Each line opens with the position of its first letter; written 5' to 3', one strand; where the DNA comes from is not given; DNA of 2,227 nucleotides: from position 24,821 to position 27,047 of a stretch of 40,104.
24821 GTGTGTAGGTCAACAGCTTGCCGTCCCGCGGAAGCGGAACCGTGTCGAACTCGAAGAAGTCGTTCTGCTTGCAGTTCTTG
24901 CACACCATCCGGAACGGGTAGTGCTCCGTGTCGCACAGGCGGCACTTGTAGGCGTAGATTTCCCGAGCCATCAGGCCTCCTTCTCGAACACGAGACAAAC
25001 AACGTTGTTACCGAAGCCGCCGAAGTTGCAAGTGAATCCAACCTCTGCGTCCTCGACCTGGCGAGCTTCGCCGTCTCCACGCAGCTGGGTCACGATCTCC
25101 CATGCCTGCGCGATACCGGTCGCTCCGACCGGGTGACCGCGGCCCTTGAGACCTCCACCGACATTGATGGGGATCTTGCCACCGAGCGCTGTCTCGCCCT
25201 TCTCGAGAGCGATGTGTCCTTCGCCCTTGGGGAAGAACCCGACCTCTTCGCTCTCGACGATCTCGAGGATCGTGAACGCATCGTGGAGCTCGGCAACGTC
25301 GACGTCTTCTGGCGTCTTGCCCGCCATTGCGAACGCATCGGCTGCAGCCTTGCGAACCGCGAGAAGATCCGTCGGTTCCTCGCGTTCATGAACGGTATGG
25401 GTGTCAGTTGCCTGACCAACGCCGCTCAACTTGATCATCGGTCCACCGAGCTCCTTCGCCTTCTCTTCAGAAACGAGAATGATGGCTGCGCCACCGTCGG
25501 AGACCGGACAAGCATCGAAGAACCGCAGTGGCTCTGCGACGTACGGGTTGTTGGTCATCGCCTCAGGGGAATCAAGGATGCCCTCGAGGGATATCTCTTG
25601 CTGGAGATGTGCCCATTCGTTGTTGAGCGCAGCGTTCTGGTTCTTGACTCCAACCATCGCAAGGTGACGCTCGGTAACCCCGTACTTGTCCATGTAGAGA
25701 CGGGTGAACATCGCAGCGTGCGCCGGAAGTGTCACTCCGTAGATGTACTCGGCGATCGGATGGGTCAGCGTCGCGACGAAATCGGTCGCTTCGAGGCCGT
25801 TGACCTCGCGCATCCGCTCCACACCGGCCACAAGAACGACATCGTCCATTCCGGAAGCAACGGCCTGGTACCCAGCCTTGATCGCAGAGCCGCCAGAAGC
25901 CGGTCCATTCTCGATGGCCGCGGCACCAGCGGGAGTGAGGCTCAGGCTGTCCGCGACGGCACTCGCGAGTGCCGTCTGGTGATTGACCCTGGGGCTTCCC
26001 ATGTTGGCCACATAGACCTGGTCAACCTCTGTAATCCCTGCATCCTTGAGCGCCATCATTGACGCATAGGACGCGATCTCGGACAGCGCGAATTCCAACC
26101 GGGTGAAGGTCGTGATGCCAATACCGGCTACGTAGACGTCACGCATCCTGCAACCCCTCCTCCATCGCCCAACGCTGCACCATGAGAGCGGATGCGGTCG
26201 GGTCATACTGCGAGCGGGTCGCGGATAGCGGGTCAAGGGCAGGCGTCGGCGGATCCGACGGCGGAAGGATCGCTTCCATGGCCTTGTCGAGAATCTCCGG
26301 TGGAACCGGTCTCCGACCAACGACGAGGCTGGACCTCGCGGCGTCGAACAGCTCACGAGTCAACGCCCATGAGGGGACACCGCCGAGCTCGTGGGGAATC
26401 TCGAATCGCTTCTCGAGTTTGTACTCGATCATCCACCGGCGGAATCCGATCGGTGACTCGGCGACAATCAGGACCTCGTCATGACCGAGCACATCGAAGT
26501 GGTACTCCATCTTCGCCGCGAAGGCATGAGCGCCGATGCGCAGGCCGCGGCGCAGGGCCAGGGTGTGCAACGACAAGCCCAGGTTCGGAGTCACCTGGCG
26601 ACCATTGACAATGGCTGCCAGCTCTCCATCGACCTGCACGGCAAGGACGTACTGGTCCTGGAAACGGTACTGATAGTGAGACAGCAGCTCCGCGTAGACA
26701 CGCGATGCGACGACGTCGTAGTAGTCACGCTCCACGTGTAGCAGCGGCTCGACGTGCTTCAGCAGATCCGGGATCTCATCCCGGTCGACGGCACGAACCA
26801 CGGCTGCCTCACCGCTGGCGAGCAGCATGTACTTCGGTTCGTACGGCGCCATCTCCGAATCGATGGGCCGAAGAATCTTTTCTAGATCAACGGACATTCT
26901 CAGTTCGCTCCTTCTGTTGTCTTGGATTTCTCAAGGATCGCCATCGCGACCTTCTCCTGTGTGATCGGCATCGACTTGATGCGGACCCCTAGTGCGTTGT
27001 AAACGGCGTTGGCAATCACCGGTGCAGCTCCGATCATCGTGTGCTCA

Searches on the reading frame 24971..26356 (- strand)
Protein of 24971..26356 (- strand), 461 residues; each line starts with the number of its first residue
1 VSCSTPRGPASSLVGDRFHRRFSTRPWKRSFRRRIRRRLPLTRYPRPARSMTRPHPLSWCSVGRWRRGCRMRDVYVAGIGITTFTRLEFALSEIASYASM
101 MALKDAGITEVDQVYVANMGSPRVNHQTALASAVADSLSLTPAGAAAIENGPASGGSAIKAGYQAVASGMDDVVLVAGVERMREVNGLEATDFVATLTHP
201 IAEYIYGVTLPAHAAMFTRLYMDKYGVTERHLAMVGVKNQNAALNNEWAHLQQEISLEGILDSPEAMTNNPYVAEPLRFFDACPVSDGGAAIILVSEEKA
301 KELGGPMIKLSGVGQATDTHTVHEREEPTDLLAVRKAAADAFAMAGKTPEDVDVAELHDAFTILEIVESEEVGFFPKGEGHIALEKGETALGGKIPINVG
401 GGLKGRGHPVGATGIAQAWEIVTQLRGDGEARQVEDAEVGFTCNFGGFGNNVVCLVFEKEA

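Call 5: search_protein_families(library=pfam, proteins=[window:24971-26356:-])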
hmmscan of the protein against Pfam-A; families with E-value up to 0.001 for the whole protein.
window:24971-26356:- (461 aa): 3 families
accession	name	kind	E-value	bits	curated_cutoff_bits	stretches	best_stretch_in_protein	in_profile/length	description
PF22691.2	Thiolase_C_1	-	3.1e-43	147.4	28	1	314-458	1-143/144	Thiolase C-terminal domain-like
PF00108.29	Thiolase_N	-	1.4e-23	84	26.4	1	88-298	20-260/260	Thiolase, N-terminal domain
PF02803.24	Thiolase_C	-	2.6e-08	34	27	1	336-452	26-119/123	Thiolase, C-terminal domain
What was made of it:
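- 24971..26146 (-): Thiolase-fold protein lacking the nucleophilic cysteine. Thiolase domains (call 5).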

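Call 6: search_protein_families(library=ncbifam, proteins=[window:24971-26356:-])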
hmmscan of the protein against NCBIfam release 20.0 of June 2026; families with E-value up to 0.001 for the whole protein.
window:24971-26356:- (461 aa): 40 families (the best 25 are shown)
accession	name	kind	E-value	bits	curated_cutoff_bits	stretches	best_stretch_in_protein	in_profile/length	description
NF004720.0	PRK06064.1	subfamily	4.8e-117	391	420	1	71-459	1-387/389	thiolase domain-containing protein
NF053570.1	AcCoTHIOL_METTL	equivalog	2e-96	323.1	600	1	71-459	1-383/385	acetyl-CoA acetyltransferase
NF009228.0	PRK12578.1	subfamily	1.2e-78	264.4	485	1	72-457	3-385/387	thiolase domain-containing protein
NF005704.0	PRK07516.1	subfamily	7.2e-75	252.3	412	1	72-450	2-378/389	thiolase domain-containing protein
NF004810.0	PRK06157.1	equivalog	5.2e-69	233.3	403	1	72-456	7-392/400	acetyl-CoA acetyltransferase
NF006102.0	PRK08256.1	subfamily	9.8e-68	229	436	1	71-459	2-392/394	lipid-transfer protein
NF004982.0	PRK06365.1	equivalog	3e-65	220.9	695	2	70-325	14-265/430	thiolase domain-containing protein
NF004715.0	PRK06059.1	equivalog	9.9e-58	196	424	1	71-452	3-393/399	lipid-transfer protein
NF004936.0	PRK06289.1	equivalog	3.6e-53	180.8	375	1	83-459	14-403/405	acetyl-CoA acetyltransferase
NF053628.1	BnzsclthlBbsBGT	equivalog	2.5e-49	168.1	750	1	71-436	4-358/389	benzoylsuccinyl-CoA thiolase subunit BbsB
NF006180.0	PRK08313.1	subfamily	3.1e-49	167.9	514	1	71-448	3-373/389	thiolase domain-containing protein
NF004811.0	PRK06158.1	subfamily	5.4e-49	167.2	421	1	92-456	29-377/384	acetyl-CoA acetyltransferase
NF006010.0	PRK08142.1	subfamily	2e-45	155.2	462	1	92-447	26-372/388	thiolase domain-containing protein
NF005892.0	PRK07855.1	subfamily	5.7e-44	150.6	469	1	76-438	10-370/390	lipid-transfer protein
NF004721.0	PRK06065.1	equivalog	8.6e-44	150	455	1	72-436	10-369/393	thiolase domain-containing protein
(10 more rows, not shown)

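Call 91: search_protein_families(library=ncbifam, proteins=[window:24971-26146:-], max_evalue=1e-10)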
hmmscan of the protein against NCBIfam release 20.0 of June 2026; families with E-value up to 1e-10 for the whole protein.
window:24971-26146:- (391 aa): 19 families
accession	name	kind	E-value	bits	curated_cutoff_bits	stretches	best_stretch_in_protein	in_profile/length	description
NF004720.0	PRK06064.1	subfamily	2.6e-117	391.9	420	1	1-389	1-387/389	thiolase domain-containing protein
NF053570.1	AcCoTHIOL_METTL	equivalog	1.1e-96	324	600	1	1-389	1-383/385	acetyl-CoA acetyltransferase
NF009228.0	PRK12578.1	subfamily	9.7e-79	264.7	485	1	2-387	3-385/387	thiolase domain-containing protein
NF005704.0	PRK07516.1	subfamily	4e-75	253.2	412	1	2-380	2-378/389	thiolase domain-containing protein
NF004810.0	PRK06157.1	equivalog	4.5e-69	233.5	403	1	2-386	7-392/400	acetyl-CoA acetyltransferase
NF006102.0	PRK08256.1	subfamily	9e-68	229.1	436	1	2-389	3-392/394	lipid-transfer protein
NF004982.0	PRK06365.1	equivalog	4.9e-65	220.2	695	2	1-255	15-265/430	thiolase domain-containing protein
NF004715.0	PRK06059.1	equivalog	1e-57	195.9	424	1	2-382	4-393/399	lipid-transfer protein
NF004936.0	PRK06289.1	equivalog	2.4e-53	181.4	375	1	14-389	19-403/405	acetyl-CoA acetyltransferase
NF053628.1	BnzsclthlBbsBGT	equivalog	1.8e-49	168.6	750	1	2-366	5-358/389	benzoylsuccinyl-CoA thiolase subunit BbsB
NF006180.0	PRK08313.1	subfamily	3.3e-49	167.7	514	1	2-379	4-374/389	thiolase domain-containing protein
NF004811.0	PRK06158.1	subfamily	3.9e-49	167.7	421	1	22-386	29-377/384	acetyl-CoA acetyltransferase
NF006010.0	PRK08142.1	subfamily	1.2e-45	156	462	1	23-377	27-372/388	thiolase domain-containing protein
NF005892.0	PRK07855.1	subfamily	3.4e-44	151.3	469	1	6-368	10-370/390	lipid-transfer protein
NF004721.0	PRK06065.1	equivalog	8.2e-44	150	455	1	3-366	11-369/393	thiolase domain-containing protein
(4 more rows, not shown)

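Call 101: search_solved_structures(query=window:24971-26146:-, show_alignments=1, max_evalue=1e-20)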
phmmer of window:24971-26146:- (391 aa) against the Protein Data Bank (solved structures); distinct sequences matched with E-value up to 1e-20: 16.
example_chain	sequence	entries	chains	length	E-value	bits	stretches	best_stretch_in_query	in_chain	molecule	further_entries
7yvy_A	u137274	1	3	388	1.1e-79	271.6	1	1-387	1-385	Acetyl-CoA acetyltransferase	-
4yzo_A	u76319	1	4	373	1e-66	228.9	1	6-389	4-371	Putative acyl-CoA acyltransferase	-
6esq_A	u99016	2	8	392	1e-58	202.6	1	1-384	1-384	acetoacetyl-CoA thiolase | Acetyl-CoA acetyltransferase thiolase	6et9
6hsj_A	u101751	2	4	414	6.7e-47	163.7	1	4-386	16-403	SCP2-thiolase (type-1)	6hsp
6hrv_A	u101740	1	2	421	7.1e-47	163.6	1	4-386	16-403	SCP2-thiolase (type-1)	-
4bia_A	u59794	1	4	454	1.6e-40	142.7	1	30-387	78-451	3-KETOACYL-COA THIOLASE, PUTATIVE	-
4bi9_A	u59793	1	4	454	4.1e-40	141.4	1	30-387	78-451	3-KETOACYL-COA THIOLASE, PUTATIVE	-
3zbl_A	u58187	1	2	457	1.6e-38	136.2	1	41-387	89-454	3-KETOACYL-COA THIOLASE-LIKE PROTEIN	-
3zbk_A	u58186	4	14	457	1.6e-38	136.1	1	41-387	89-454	3-KETOACYL-COA THIOLASE-LIKE PROTEIN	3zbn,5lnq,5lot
3zbg_A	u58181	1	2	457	2.7e-38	135.4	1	41-387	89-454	3-KETOACYL-COA THIOLASE-LIKE PROTEIN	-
7pxp_C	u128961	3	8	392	5.3e-38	134.5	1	2-365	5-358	Benzoylsuccinyl-CoA thiolase subunit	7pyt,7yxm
4u4e_A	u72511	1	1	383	3.6e-31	112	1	80-378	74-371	Thiolase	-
6ok1_A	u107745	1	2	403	6e-31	111.2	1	6-353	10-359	Lipid-transfer protein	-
9skm_I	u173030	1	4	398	2.4e-25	92.8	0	268-384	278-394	2,4-diacetylphloroglucinol biosynthesis protein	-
9skh_I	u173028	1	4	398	3.4e-25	92.3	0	268-384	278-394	2,4-diacetylphloroglucinol biosynthesis protein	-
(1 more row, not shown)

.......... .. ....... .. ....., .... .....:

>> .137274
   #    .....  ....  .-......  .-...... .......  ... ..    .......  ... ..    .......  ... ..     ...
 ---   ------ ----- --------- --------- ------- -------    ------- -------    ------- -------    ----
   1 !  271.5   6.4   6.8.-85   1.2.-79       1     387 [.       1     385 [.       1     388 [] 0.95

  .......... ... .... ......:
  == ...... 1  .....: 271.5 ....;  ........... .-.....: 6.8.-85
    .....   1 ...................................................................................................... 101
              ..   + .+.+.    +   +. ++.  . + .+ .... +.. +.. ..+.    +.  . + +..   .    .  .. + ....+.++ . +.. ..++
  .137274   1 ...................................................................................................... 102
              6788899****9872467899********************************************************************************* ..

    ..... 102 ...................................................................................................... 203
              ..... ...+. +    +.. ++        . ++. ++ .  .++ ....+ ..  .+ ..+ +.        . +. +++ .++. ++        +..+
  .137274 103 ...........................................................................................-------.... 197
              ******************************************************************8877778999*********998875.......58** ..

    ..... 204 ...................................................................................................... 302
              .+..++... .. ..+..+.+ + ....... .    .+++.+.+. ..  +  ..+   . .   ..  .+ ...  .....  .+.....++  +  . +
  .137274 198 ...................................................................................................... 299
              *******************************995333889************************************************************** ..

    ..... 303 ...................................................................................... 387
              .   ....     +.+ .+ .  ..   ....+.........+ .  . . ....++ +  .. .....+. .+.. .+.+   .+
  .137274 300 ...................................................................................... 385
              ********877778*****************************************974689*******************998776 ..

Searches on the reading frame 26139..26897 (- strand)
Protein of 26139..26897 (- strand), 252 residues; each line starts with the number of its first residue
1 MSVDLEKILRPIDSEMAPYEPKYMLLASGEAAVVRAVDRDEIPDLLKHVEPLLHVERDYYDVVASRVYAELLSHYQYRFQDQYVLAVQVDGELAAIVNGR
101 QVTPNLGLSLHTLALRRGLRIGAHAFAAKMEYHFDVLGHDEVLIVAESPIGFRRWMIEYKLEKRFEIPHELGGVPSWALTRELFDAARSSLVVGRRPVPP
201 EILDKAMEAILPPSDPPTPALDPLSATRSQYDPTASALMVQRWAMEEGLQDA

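Call 4: search_protein_families(library=pfam, proteins=[window:26139-26897:-])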
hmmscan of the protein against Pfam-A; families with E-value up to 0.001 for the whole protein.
window:26139-26897:- (252 aa): 0 families

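Call 6: search_protein_families(library=ncbifam, proteins=[window:26139-26897:-])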
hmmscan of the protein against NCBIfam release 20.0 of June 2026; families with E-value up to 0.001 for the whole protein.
window:26139-26897:- (252 aa): 0 families

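Call 33: search_protein_families(library=pfam, proteins=[window:26139-26897:-], max_evalue=0.1)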
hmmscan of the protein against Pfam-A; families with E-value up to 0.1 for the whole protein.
window:26139-26897:- (252 aa): 0 families
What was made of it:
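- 26139..26897 (-): U252: conserved 252-aa protein with no Pfam or NCBIfam hit and a predicted GNAT (acyl-CoA N-acyltransferase) fold. Abuts the CoxL stop. No family hit (calls 4, 6, 33).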

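Call 63: find_homologous_proteins(query=window:26139-26897:-, max_evalue=0.001)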
Query window:26139-26897:- (252 aa): 3064 proteins with E <= 0.001 among 5591 candidates; the best 120 are listed.
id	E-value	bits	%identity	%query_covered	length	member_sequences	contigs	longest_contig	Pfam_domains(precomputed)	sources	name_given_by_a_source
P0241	1.9e-157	540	97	100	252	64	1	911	-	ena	-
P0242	8.1e-157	538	96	100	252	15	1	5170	-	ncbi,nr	ncbi:MAG: hypothetical protein U9N79_01685 [Actinomycetota bacterium]|nr:hypothetical protein [Actin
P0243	2.5e-143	494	85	100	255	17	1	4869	-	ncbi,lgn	-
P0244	1.2e-141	489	86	100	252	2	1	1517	-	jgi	-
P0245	1.3e-141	488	86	100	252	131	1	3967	-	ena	-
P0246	2.7e-140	484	84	100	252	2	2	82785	-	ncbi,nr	ncbi:MAG: hypothetical protein QNJ71_01060 [Acidimicrobiia bacterium]|nr:hypothetical protein [Acidi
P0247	7.6e-140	483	85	100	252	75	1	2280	-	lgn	-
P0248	1.2e-139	482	85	100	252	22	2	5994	-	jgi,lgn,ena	jgi:hypothetical protein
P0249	1.3e-139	482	85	100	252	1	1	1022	-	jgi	jgi:hypothetical protein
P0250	1.6e-139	482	85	100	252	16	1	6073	-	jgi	jgi:hypothetical protein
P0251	2.7e-139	481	84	100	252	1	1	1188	-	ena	-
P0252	3.2e-139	481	84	100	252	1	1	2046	-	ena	-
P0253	4.0e-139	480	85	100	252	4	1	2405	-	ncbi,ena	-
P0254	9.2e-139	479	84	100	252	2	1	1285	-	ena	-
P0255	1.9e-138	478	83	100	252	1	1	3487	-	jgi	jgi:hypothetical protein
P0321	8.0e-119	414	72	98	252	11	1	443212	-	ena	-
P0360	6.7e-117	407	71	98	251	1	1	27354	-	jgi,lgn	-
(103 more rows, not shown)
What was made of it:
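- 26139..26897 (-): 3064 homologues, all unnamed (call 63).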

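Call 73: predict_structure(alignment_id=A2)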
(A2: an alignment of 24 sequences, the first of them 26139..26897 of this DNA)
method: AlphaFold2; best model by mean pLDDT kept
length: 252 residues; sequences in the alignment: 24
mean_pLDDT: 73.0   pTM: 0.75
mean pLDDT of the five models: 73.0, 61.9, 61.0, 60.6, 57.7
residues with pLDDT >= 90: 50; 70-90: 103; 50-70: 60; < 50: 39
segments of 3 or more residues with pLDDT < 50: 148-150, 163-175, 220-237, 248-252
pLDDT, mean of each block of 10 residues (from residue 1): 61 79 87 91 90 64 77 81 91 90 87 75 83 93 64 55 44 57 80 79 87 70 41 49 54 37
secondary structure, 60 per line:
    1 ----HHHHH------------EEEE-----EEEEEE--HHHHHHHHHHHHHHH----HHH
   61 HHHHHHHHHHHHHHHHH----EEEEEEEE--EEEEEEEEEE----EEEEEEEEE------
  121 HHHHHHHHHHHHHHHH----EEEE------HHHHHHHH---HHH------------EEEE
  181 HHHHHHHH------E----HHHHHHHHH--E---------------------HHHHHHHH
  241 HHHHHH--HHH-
elements in order: H5-9 E22-25 E31-36 H39-53 H58-77 E82-89 E92-101 E106-114 H121-136 E141-144 H151-158 E177-180 H181-188 H200-208 H233-246
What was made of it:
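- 26139..26897 (-): AF2 pLDDT 73 (call 73).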

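Call 76: fold_search(model_id=the predicted structure, library=pdb)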
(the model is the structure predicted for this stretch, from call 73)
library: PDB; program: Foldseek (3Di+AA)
matches with E <= 10: 908; with E <= 0.001: 61
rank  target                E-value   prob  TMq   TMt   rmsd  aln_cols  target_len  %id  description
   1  6c30_A                1.4e-05  1.00  0.46  0.53   6.0       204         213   15  Mycobacterium smegmatis RimJ (apo form) (released 2019-01-16)
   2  6c37                  4.2e-05  1.00  0.44  0.51   6.5       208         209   13  Mycobacterium smegmatis RimJ in complex with CoA-disulfide (released 2019-01-16)
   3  3wr7_A                7.9e-05  1.00  0.35  0.50   5.6       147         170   16  Crystal Structure of Spermidine Acetyltransferase from Escherichia coli (released 2015-09-02)
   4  8gxk_A                8.9e-05  1.00  0.44  0.57   5.9       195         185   11  Pseudomonas jinjuensis N-acetyltransferase (released 2022-10-12)
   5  9it0_A                8.9e-05  1.00  0.42  0.14   6.9       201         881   13  Liganded-state E.coli PatZ (released 2025-06-04)
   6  5kta                  1.0e-04  1.00  0.47  0.63   5.5       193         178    9  Apo FdhC- a nucleotide-linked sugar GNAT (released 2016-07-27)
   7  9isq_A                1.2e-04  1.00  0.35  0.12   6.2       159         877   13  Apo-state E.coli PatZ (released 2025-06-04)
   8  1yre_B                1.2e-04  1.00  0.40  0.51   6.5       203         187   14  Hypothetical protein PA3270 from Pseudomonas aeruginosa in complex with CoA (released 2005-02-15)
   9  8gxk_C                1.4e-04  1.00  0.39  0.49   5.0       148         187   13  Pseudomonas jinjuensis N-acetyltransferase (released 2022-10-12)
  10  8osp_A                1.6e-04  1.00  0.34  0.46   6.0       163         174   13  GCN5-related N-Acetyltransferase from Lactobacillus curiae (released 2023-07-05)
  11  2zxv_A                1.7e-04  1.00  0.39  0.50   6.6       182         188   13  Crystal structure of putative acetyltransferase from T. thermophilus HB8 (released 2009-02-17)
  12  2qml                  1.8e-04  1.00  0.45  0.56   5.5       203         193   13  Crystal structure of an uncharacterized protein (bh2621) from bacillus halodurans at 1.55 A resolution (released 2007-09-04)
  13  8gxk_D                2.3e-04  1.00  0.41  0.53   6.4       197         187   12  Pseudomonas jinjuensis N-acetyltransferase (released 2022-10-12)
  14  8gxk_B                2.6e-04  1.00  0.43  0.55   6.3       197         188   11  Pseudomonas jinjuensis N-acetyltransferase (released 2022-10-12)
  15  3tth_I                2.6e-04  1.00  0.34  0.50   6.8       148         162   11  Structure of the spermidine N1-acetyltransferase (speG) from Coxiella burnetii (released 2011-11-09)
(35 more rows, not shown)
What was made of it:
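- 26139..26897 (-): Top Foldseek PDB hits are all GNATs (RimJ, SpeG, PatZ, FdhC), E ~1e-5 (call 76).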

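Call 81: find_encoding_contigs(protein=P0321, flank=10000, max_places=2)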
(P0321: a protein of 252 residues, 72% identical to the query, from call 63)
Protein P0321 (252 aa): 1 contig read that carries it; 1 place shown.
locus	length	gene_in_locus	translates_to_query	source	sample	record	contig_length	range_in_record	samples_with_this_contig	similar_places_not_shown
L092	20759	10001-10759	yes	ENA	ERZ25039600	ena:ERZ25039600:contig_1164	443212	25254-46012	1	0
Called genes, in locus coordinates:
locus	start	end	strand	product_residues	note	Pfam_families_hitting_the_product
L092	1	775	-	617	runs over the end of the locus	PF00009:GTP_EFTU, PF01926:MMR_HSR1 (weak), PF03144:GTP_EFTU_D2, PF22042:EF-G_D2 (weak), PF00679:EFG_C, PF21018:BipA_C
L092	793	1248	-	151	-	PF00383:dCMP_cyt_deam_1, PF14437:MafB19-deam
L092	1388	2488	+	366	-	PF09663:Amido_AtzD_TrzD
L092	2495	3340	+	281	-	PF11392:AllH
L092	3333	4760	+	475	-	PF27530:HMA_AllF_N, PF02629:CoA_binding (faint), PF00549:Ligase_CoA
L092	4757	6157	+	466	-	PF06545:AllG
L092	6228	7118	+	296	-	PF00941:FAD_binding_5, PF03450:CO_deh_flav_C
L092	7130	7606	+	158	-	PF00111:Fer2 (weak), PF01799:Fer2_2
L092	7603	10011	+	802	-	PF01315:Ald_Xan_dh_C, PF02738:MoCoBD_1, PF20256:MoCoBD_2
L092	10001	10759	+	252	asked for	-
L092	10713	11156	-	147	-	-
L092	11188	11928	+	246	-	PF22691:Thiolase_C_1, PF02803:Thiolase_C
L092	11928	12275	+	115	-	PF12172:zf-ChsH2 (faint), PF01796:OB_ChsH2_C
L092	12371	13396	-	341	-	PF01926:MMR_HSR1, PF02421:FeoB_N, PF02824:TGS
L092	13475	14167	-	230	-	-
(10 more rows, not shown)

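Call 82: find_encoding_contigs(protein=P0360, flank=10000, max_places=2)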
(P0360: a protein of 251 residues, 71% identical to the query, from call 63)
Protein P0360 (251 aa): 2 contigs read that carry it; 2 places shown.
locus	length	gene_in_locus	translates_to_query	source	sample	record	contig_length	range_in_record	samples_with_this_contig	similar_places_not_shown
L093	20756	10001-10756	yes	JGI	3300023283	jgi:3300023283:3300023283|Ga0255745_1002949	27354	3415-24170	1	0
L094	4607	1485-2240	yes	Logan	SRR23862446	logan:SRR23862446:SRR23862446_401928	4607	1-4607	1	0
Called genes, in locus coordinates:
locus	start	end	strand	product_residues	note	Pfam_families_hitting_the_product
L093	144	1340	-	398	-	PF01321:Creatinase_N, PF00557:Peptidase_M24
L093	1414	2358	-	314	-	PF09347:DUF1989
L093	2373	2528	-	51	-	-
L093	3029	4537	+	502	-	PF01381:HTH_3, PF13560:HTH_31, PF06114:Peptidase_M78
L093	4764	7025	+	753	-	PF10101:DUF2339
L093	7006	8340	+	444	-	PF13163:DUF3999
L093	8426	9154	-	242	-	PF00398:RrnaAD (faint), PF01209:Ubie_methyltran, PF13489:Methyltransf_23 (weak), PF13847:Methyltransf_31, PF08241:Methyltransf_11, PF08242:Methyltransf_12, PF13649:Methyltransf_25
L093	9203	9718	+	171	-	PF00027:cNMP_binding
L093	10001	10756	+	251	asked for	-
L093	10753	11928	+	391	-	PF00108:Thiolase_N, PF22691:Thiolase_C_1, PF02803:Thiolase_C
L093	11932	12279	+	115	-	PF12172:zf-ChsH2 (weak), PF01796:OB_ChsH2_C (weak)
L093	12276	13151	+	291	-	PF11392:AllH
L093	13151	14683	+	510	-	PF27530:HMA_AllF_N, PF00549:Ligase_CoA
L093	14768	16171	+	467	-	PF06545:AllG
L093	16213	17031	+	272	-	PF04199:Cyclase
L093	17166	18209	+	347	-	PF02625:XdhC_CoxI, PF13478:XdhC_C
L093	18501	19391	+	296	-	PF00941:FAD_binding_5, PF03450:CO_deh_flav_C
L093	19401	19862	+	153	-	PF00111:Fer2, PF01799:Fer2_2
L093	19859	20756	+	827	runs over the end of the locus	PF01315:Ald_Xan_dh_C, PF02738:MoCoBD_1, PF20256:MoCoBD_2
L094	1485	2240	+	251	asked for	-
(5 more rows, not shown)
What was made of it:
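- In L093 these are translationally coupled to AllH-AllF-AllG (calls 76, 82).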

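Call 91: search_protein_families(library=ncbifam, proteins=[L093:16213-17031:+], max_evalue=1e-10)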
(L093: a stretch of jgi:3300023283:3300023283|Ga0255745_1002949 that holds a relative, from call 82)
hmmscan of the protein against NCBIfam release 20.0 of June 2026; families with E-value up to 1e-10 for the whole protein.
L093:16213-17031:+ (272 aa): 1 family
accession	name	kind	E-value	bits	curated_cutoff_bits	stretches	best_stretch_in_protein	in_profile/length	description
TIGR03035.1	trp_arylform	equivalog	8.4e-12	45.5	223.05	1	14-119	1-100/206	arylformamidase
